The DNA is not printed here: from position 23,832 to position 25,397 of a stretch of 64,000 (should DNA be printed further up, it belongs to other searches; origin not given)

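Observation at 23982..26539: Tandem paralogous GT87/DUF2029-like polytopic membrane proteins translationally coupled to eboF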

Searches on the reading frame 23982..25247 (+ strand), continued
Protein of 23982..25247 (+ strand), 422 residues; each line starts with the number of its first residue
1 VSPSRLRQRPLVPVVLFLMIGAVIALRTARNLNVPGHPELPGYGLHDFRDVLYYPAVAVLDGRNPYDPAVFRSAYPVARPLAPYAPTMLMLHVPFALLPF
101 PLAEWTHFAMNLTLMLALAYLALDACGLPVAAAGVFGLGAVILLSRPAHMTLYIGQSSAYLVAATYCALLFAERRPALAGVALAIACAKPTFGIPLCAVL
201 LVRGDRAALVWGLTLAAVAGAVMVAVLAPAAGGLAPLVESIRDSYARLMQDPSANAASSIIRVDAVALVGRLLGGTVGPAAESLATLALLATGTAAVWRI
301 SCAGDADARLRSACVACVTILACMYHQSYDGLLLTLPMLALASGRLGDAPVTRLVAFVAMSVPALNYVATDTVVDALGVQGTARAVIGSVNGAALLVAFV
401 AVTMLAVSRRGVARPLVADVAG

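Call 44: predict_structure(alignment_id=A2)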
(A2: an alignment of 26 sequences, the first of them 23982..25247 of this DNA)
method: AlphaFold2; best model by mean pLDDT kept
length: 422 residues; sequences in the alignment: 26
mean_pLDDT: 89.7   pTM: 0.91
mean pLDDT of the five models: 89.7, 89.6, 88.9, 88.5, 87.2
residues with pLDDT >= 90: 283; 70-90: 115; 50-70: 13; < 50: 11
segments of 3 or more residues with pLDDT < 50: 1-5, 417-422
pLDDT, mean of each block of 10 residues (from residue 1): 54 96 96 79 87 95 91 86 86 96 97 98 96 96 96 95 98 98 96 96 98 97 95 95 87 75 82 80 91 97 91 97 86 97 91 95 88 85 85 95 90 52 36
secondary structure, 60 per line:
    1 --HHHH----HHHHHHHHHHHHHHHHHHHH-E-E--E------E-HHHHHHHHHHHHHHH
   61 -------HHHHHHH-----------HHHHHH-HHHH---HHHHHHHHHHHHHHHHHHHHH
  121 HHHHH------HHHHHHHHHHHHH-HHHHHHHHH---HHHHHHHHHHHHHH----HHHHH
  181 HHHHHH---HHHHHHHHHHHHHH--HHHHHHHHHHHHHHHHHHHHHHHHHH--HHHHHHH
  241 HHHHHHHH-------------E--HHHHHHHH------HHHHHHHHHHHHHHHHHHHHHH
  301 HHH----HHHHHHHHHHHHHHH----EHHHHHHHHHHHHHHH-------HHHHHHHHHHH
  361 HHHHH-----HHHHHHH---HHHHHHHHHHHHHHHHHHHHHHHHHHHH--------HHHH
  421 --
elements in order: H3-6 H11-30 H46-60 H68-74 H86-91 H93-96 H100-125 H132-144 H146-154 H158-171 H176-186 H190-203 H206-231 H234-248 H265-272 H279-303 H308-322 H328-342 H350-365 H371-377 H381-408 H417-420

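Call 46: fold_search(model_id=the predicted structure, library=pdb)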
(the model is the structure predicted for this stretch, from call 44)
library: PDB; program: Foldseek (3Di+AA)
matches with E <= 10: 121; with E <= 0.001: 2
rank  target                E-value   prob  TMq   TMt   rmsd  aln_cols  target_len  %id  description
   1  9dm5                  7.5e-07  1.00  0.69  0.75   5.0       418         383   18  Product-Bound mannosyltransferase PimE (released 2025-06-25)
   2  9dm7_A                2.7e-06  1.00  0.66  0.75   5.1       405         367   18  mannosyltransferase PimE in complex with Fab_E6 (released 2025-06-25)
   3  7w72_U                4.2e-03  1.00  0.46  0.46   9.2       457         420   12  Structure of a human glycosylphosphatidylinositol (GPI) transamidase (released 2022-02-16)
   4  9s6r_A                1.5e-02  1.00  0.48  0.52   7.4       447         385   12  Ternary cryo-EM structure of yeast ALG3 with Dol25-PP-GlcNAc2Man5, Dol25-P-Man, and Fab (released 2026-03-18)
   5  9ub7_B                1.5e-02  1.00  0.50  0.53   8.0       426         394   14  Structure of glycosylphosphatidylinositol transamidase,state 1 (released 2026-04-08)
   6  9wno_A                1.7e-02  1.00  0.40  0.41   9.2       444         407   11  Cryo-EM structure of Candida glabrata GPI mannosyltransferase I bound to Dol-P-Man (released 2025-12-03)
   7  6snh_X                1.5e-01  0.99  0.51  0.46  10.9       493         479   11  Cryo-EM structure of yeast ALG6 in complex with 6AG9 Fab and Dol25-P-Glc (released 2020-03-11)
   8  3qjq_A                3.8e-01  0.12  0.16  0.14  24.4       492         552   15  The structure of and photolytic induced changes of carbon monoxide binding to the cytochrome ba3-oxidase from Thermus  (released 2012-01-25)
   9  9b49_B                5.1e-01  0.07  0.13  0.13  22.1       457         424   13  K459Q variant of P. indica phosphate transporter (released 2025-03-26)
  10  8fvz_A                5.8e-01  0.04  0.10  0.10  25.2       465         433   12  PiPT Y150A (released 2024-01-03)
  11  8z7r                  6.3e-01  0.06  0.11  0.12  22.3       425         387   12  SLC19A3 apo structure (released 2025-01-08)
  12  8b6l_I                6.6e-01  0.38  0.33  0.22  19.0       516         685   11  Subtomogram average of the human Sec61-TRAP-OSTA-translocon (released 2022-12-07)
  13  8zgp_A                7.8e-01  0.08  0.16  0.11  26.2       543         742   11  CryoEM structure of dimeric quinol dependent nitric oxide reductase from Neisseria meningitidis (released 2025-05-14)
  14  9j8s_A                8.1e-01  0.06  0.12  0.08  22.6       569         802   15  MprF from Pseudomonas aeruginosa in nanodisc, C2 symmetry (released 2025-09-03)
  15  8fvz_B                8.5e-01  0.06  0.13  0.13  22.1       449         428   13  PiPT Y150A (released 2024-01-03)
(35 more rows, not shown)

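Call 49: search_solved_structures(query=A2, max_evalue=10, show_alignments=3)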
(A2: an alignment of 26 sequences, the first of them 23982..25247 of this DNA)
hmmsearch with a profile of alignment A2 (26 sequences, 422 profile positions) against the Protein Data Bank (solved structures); distinct sequences matched with E-value up to 10: 0.

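Call 54: search_solved_structures(query=A3, max_evalue=10, show_alignments=2)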
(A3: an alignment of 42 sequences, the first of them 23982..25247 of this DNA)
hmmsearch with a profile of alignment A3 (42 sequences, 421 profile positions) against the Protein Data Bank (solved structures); distinct sequences matched with E-value up to 10: 0.

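Call 59: search_protein_families(library=pfam, proteins=[L069:14735-15778:+, L069:11834-13627:+, L069:8131-9150:-], max_evalue=0.001)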
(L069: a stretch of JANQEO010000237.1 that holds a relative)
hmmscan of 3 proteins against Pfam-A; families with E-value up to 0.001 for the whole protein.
L069:14735-15778:+ (348 aa): 1 family
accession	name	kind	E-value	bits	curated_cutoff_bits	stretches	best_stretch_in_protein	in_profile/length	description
PF13469.12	Sulfotransfer_3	-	6e-15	56.5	27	1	65-301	1-214/216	Sulfotransferase family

L069:11834-13627:+ (598 aa): 0 families

L069:8131-9150:- (339 aa): 11 families
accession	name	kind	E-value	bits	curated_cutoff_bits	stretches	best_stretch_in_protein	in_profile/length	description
PF14697.11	Fer4_21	-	3.6e-13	49.9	35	2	279-322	11-53/59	4Fe-4S dicluster domain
PF12838.12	Fer4_7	-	6.9e-13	49.3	27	2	168-219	2-51/52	4Fe-4S dicluster domain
PF13237.11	Fer4_10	-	3.8e-10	40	25.5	1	279-320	12-52/53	4Fe-4S dicluster domain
PF13187.11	Fer4_9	-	3.9e-09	36.8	27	1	168-219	2-50/52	4Fe-4S dicluster domain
PF00037.32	Fer4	-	5.2e-08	32.8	21.1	1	305-321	3-19/24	4Fe-4S binding domain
PF13484.11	Fer4_16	-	4.2e-06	27.9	30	0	206-287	2-64/66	4Fe-4S double cluster binding domain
PF13183.11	Fer4_8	-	4.2e-06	27.6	27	0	167-219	4-67/68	4Fe-4S dicluster domain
PF12800.12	Fer4_4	-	3e-05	24.4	24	0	308-321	2-15/17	4Fe-4S binding domain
PF12797.12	Fer4_2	-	3.7e-05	23.9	24.5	0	303-320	3-20/22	4Fe-4S binding domain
PF12837.12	Fer4_6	-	7.3e-05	23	25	0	203-221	6-24/24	4Fe-4S binding domain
PF12798.12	Fer4_3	-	0.00046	21.3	27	0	168-182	1-15/15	4Fe-4S binding domain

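Call 60: find_encoding_contigs(protein=P0002, flank=10000, max_places=1)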
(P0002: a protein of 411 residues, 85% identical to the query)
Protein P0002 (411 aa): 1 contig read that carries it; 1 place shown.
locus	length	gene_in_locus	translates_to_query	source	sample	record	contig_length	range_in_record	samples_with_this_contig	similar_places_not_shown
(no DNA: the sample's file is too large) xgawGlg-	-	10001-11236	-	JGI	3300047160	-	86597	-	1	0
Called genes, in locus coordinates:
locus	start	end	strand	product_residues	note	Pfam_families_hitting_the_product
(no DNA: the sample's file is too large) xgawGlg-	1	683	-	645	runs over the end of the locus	PF13191:AAA_16 (faint), PF08298:AAA_PrkA, PF06798:PrkA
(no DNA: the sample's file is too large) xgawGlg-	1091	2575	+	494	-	PF00501:AMP-binding, PF13193:AMP-binding_C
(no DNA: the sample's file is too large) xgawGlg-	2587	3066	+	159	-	-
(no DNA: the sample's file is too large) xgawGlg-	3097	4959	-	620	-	PF02771:Acyl-CoA_dh_N, PF02770:Acyl-CoA_dh_M, PF00441:Acyl-CoA_dh_1, PF08028:Acyl-CoA_dh_2 (weak), PF22924:ACOX_C_alpha1, PF12806:Acyl-CoA_dh_C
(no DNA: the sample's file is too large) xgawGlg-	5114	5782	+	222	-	PF01209:Ubie_methyltran, PF05175:MTS, PF13489:Methyltransf_23, PF13847:Methyltransf_31, PF08241:Methyltransf_11, PF08242:Methyltransf_12, PF13649:Methyltransf_25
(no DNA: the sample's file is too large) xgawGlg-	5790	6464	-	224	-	PF00378:ECH_1, PF16113:ECH_2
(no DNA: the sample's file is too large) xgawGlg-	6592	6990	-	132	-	PF13185:GAF_2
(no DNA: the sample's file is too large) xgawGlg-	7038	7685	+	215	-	PF28008:EboA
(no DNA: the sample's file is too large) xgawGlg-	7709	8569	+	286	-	PF01026:TatD_DNase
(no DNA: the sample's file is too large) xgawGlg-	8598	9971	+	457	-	PF01663:Phosphodiest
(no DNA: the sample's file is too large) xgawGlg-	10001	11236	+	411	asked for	PF09594:GT87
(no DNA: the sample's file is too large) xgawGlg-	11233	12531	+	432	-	PF09594:GT87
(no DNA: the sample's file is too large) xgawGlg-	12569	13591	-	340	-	PF13469:Sulfotransfer_3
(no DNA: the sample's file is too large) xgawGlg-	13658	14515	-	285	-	PF01040:UbiA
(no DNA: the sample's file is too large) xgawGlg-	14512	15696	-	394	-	PF01261:AP_endonuc_2 (weak)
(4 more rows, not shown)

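Call 61: find_encoding_contigs(protein=P0003, flank=10000, max_places=1)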
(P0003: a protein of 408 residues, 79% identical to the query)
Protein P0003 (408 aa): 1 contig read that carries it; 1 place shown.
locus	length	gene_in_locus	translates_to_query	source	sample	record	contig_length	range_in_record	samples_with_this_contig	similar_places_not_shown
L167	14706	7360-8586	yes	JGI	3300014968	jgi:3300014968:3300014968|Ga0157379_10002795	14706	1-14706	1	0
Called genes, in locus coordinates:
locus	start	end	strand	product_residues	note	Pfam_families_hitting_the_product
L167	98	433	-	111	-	PF13187:Fer4_9 (faint), PF14697:Fer4_21 (faint), PF12837:Fer4_6 (faint), PF13484:Fer4_16 (faint), PF12838:Fer4_7 (weak), PF13534:Fer4_17 (weak), PF00037:Fer4 (weak)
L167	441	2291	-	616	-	PF02771:Acyl-CoA_dh_N, PF02770:Acyl-CoA_dh_M, PF00441:Acyl-CoA_dh_1, PF08028:Acyl-CoA_dh_2 (weak), PF22924:ACOX_C_alpha1, PF12806:Acyl-CoA_dh_C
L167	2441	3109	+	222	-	PF01209:Ubie_methyltran, PF05175:MTS, PF13489:Methyltransf_23, PF13847:Methyltransf_31, PF08241:Methyltransf_11, PF08242:Methyltransf_12, PF13649:Methyltransf_25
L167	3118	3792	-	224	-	PF00378:ECH_1, PF16113:ECH_2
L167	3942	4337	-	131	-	PF13185:GAF_2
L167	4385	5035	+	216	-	PF28008:EboA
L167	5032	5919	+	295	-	PF01026:TatD_DNase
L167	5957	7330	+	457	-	PF01663:Phosphodiest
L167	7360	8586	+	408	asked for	PF09594:GT87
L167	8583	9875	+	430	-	PF09594:GT87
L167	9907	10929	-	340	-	PF13469:Sulfotransfer_3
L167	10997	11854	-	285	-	PF01040:UbiA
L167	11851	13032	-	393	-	PF01261:AP_endonuc_2 (weak)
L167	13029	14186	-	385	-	PF01761:DHQ_synthase, PF24621:DHQS_C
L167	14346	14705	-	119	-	?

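Call 62: find_encoding_contigs(protein=P0008, flank=10000, max_places=1)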
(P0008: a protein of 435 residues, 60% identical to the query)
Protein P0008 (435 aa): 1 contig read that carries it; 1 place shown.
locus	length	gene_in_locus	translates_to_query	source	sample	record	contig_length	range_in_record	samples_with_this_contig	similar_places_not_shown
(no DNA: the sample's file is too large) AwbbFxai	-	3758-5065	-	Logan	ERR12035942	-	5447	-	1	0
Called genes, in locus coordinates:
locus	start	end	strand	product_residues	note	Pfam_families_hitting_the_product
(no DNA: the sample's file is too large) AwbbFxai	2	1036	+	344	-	?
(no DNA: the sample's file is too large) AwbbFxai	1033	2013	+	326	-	PF13579:Glyco_trans_4_4 (weak)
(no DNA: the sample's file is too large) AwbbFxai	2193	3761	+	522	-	PF13231:PMT_2 (weak)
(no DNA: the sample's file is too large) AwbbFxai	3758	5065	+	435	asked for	PF09594:GT87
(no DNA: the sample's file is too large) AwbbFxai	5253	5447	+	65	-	?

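Call 75: search_protein_representatives(alignment_id=A2)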
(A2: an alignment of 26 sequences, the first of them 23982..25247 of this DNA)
Query: 26 sequences, 422 profile positions. Proteins with E-value up to 0.001 (for the whole library): 5707; up to 1e-10: 1500; up to 1e-30: 600. The best 150 are listed.
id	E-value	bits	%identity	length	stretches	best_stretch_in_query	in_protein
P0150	1.5e-278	939.7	-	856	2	7-417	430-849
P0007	1.5e-174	597.1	-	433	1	1-418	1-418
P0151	3.0e-151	520.3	-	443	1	6-417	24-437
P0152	1.5e-148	511.4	-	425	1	6-416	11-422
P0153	5.0e-147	506.4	-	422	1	5-415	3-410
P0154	1.4e-144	498.4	-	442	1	4-416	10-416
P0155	7.2e-140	482.8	-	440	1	5-416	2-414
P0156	1.2e-139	482.1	-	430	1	4-413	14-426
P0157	3.3e-139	480.6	-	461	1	6-414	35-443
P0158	1.8e-138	478.2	-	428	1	12-414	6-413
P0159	2.0e-136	471.5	-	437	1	10-418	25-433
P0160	6.9e-136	469.7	-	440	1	6-413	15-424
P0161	2.7e-135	467.8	-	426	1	4-413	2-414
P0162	7.7e-135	466.2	-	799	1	12-417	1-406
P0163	9.8e-135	465.9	-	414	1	13-411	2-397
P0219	1.8e-116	405.7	-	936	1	5-415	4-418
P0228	2.7e-114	398.6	-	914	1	3-420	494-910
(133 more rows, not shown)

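Call 77: search_protein_families(library=pfam, proteins=[P0150, P0228, P0219, P0162], max_evalue=0.001)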
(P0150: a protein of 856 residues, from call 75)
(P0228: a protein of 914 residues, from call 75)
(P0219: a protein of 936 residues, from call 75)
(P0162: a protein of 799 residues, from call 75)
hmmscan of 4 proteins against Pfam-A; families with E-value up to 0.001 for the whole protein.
P0150 (856 aa): 1 family
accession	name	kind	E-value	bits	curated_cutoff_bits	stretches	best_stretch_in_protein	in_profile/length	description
PF09594.16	GT87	-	4.7e-44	151.4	25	2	506-743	3-234/237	Glycosyltransferase family 87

P0228 (914 aa): 2 families
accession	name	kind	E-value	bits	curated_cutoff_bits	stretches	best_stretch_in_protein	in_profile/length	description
PF13231.12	PMT_2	-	1.2e-13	52.1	26.1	1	99-253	4-160/160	Dolichyl-phosphate-mannose-protein mannosyltransferase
PF09594.16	GT87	-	1.3e-11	45.2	25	1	574-805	3-228/237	Glycosyltransferase family 87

P0219 (936 aa): 2 families
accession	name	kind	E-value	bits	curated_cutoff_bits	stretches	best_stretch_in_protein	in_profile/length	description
PF13231.12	PMT_2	-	3.3e-09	37.6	26.1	1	494-650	4-160/160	Dolichyl-phosphate-mannose-protein mannosyltransferase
PF09594.16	GT87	-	3.9e-07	30.5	25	1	81-323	2-234/237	Glycosyltransferase family 87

P0162 (799 aa): 2 families
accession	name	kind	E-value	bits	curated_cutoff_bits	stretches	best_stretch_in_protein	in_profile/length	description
PF09594.16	GT87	-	2.9e-16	60.4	25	1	71-311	2-234/237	Glycosyltransferase family 87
PF13527.13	Acetyltransf_9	-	4.4e-06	27.2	25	1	425-535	5-114/127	Acetyltransferase (GNAT) domain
